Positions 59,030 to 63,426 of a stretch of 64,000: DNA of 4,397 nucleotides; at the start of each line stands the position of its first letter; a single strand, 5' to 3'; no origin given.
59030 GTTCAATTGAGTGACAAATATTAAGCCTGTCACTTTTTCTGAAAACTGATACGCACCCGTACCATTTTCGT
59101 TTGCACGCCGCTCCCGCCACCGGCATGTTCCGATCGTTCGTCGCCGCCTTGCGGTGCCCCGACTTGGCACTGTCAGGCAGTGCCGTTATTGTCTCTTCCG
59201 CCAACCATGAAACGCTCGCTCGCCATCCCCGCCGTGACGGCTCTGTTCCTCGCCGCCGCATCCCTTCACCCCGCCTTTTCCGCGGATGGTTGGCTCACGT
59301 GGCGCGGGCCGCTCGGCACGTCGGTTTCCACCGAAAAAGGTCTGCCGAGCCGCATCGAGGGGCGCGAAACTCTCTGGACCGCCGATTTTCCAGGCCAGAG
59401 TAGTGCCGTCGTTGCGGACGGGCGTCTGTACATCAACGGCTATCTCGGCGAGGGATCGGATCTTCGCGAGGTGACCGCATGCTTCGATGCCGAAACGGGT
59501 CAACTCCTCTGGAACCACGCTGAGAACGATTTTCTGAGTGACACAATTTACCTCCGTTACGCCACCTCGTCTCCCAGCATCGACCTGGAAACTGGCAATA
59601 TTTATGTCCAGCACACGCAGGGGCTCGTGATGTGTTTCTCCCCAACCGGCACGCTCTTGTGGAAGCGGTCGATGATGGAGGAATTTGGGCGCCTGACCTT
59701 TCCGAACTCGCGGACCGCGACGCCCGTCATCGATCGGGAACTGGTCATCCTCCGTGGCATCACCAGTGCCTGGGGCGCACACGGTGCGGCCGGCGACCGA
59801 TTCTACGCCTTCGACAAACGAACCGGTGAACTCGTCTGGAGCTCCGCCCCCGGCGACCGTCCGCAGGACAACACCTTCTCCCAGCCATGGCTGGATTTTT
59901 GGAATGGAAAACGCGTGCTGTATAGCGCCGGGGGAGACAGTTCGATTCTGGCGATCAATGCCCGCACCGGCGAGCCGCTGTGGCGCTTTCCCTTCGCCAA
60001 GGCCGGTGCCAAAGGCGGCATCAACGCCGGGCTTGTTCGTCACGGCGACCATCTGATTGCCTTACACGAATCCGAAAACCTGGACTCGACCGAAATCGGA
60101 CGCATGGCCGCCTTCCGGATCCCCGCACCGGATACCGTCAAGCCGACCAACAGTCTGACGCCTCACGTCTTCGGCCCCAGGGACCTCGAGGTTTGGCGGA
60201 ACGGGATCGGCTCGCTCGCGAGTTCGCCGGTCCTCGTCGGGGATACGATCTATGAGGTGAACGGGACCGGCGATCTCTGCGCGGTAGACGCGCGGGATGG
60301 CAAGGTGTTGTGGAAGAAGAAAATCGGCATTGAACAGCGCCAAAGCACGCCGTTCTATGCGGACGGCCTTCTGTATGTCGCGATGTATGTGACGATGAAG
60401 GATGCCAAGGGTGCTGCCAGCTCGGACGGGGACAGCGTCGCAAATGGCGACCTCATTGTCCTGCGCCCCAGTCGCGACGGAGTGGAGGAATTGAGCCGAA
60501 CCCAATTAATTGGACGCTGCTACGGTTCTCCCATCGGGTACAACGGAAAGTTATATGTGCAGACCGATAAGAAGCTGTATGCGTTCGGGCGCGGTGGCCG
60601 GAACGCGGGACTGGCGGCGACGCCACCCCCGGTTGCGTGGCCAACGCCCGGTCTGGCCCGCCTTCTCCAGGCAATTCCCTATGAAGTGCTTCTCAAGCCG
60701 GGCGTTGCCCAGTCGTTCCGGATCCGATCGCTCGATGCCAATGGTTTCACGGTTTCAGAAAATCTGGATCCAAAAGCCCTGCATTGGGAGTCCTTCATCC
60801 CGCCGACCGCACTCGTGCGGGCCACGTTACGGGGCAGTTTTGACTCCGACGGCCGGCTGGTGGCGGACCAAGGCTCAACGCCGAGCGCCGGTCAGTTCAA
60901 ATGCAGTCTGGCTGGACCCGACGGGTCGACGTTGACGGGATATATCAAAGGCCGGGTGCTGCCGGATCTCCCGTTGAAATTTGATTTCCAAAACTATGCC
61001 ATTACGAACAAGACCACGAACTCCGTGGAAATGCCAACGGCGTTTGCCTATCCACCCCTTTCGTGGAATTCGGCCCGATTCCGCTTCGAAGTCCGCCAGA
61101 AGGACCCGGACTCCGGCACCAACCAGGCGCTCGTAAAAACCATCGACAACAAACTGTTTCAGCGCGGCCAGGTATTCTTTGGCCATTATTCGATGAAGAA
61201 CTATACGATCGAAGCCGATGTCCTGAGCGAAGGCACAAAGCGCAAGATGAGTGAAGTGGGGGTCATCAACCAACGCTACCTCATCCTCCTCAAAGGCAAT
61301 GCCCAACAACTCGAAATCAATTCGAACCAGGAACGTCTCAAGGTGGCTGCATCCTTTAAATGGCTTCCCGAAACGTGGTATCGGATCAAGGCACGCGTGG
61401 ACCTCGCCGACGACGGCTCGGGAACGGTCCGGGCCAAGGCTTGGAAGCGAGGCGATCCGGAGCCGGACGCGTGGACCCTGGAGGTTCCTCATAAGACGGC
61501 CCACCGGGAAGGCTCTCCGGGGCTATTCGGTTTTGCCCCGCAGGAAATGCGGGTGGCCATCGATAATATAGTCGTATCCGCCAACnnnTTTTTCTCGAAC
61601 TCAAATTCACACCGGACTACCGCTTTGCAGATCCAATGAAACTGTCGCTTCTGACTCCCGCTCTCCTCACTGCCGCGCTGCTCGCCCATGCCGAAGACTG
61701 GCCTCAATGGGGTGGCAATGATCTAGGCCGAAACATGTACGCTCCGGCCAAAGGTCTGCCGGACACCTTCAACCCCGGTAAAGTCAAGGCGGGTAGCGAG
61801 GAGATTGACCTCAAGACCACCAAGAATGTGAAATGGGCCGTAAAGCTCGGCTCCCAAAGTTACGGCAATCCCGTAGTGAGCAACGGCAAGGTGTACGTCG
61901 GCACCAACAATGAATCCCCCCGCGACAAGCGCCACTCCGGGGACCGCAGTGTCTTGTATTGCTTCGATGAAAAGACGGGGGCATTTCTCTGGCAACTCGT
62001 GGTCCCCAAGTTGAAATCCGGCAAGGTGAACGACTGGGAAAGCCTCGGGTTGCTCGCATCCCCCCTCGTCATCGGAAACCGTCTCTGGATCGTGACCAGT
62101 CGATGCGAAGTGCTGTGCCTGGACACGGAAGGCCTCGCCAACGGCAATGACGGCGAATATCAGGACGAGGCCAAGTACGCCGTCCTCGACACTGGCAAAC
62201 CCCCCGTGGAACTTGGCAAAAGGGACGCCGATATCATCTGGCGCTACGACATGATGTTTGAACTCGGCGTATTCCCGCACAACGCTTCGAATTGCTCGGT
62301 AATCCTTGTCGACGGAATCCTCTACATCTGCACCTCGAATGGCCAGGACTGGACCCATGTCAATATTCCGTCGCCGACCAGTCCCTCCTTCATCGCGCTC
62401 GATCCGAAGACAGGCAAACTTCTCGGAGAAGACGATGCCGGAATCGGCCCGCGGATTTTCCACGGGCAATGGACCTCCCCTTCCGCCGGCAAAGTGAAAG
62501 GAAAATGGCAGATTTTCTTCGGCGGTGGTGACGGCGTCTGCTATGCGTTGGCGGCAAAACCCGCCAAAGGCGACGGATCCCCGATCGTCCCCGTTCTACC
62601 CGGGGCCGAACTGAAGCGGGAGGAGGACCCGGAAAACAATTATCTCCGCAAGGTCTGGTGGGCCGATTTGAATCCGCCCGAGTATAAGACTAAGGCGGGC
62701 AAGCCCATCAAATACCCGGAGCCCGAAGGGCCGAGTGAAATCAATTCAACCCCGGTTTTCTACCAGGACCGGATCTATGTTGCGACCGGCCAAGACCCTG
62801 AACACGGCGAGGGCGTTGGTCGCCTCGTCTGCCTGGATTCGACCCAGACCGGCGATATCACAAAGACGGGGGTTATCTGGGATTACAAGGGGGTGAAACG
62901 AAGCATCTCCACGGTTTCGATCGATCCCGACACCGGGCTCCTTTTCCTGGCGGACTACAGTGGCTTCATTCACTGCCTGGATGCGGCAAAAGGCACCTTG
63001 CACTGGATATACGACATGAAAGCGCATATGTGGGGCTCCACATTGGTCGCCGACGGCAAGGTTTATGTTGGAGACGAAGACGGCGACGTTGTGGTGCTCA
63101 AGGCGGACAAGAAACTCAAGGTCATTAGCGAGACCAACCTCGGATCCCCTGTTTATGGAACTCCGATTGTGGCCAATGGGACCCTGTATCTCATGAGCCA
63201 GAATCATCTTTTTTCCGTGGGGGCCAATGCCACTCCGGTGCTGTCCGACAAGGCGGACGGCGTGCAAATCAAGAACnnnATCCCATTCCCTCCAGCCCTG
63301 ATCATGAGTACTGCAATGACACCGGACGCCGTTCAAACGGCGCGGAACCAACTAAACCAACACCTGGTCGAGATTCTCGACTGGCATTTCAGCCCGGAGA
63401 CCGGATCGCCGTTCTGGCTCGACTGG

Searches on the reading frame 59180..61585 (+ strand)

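Call 36: search_protein_families(library=pfam, proteins=[window:59180-61585:+], max_evalue=0.001)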
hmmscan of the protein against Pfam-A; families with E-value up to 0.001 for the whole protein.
window:59180-61585:+ (802 aa): 3 families
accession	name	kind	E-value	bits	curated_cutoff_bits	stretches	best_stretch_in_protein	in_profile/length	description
PF13360.13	PQQ_2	-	2.5e-29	103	27.6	3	98-299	5-179/233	Outer membrane protein assembly factor BamB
PF01011.28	PQQ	-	2e-13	50.3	26.7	0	346-399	49-103/595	Glucose/ethanol/alcohol dehydrogenase, beta-propeller domain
PF13570.13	Beta-prop_ACSF4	-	1.1e-10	41.8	133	1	100-272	32-173/329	Beta-alanine-activating enzyme, beta-propeller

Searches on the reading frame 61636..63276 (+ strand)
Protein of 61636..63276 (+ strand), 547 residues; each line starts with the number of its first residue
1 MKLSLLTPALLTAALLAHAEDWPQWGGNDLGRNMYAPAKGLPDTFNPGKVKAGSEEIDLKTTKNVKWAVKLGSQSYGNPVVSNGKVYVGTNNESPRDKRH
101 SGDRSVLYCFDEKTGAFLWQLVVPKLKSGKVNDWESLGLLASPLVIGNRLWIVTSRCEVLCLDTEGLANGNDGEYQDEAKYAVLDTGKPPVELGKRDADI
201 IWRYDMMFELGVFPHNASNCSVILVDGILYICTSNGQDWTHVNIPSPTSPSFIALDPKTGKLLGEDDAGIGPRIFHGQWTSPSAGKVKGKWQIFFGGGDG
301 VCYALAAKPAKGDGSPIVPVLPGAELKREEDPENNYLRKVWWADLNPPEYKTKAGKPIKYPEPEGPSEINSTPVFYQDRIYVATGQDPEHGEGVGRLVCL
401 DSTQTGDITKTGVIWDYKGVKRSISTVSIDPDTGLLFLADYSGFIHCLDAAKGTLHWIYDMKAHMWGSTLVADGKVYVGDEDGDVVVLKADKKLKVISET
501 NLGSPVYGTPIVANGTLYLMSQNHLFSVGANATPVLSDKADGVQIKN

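Call 36: search_protein_families(library=pfam, proteins=[window:61636-63276:+], max_evalue=0.001)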
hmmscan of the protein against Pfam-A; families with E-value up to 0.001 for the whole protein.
window:61636-63276:+ (547 aa): 3 families
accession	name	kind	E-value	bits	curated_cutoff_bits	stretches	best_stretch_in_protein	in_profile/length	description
PF13360.13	PQQ_2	-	7.9e-18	65.4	27.6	2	432-490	32-90/233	Outer membrane protein assembly factor BamB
PF13570.13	Beta-prop_ACSF4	-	1.1e-16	61.6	133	1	395-518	71-189/329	Beta-alanine-activating enzyme, beta-propeller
PF01011.28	PQQ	-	1.3e-05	24.6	26.7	0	58-125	521-578/595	Glucose/ethanol/alcohol dehydrogenase, beta-propeller domain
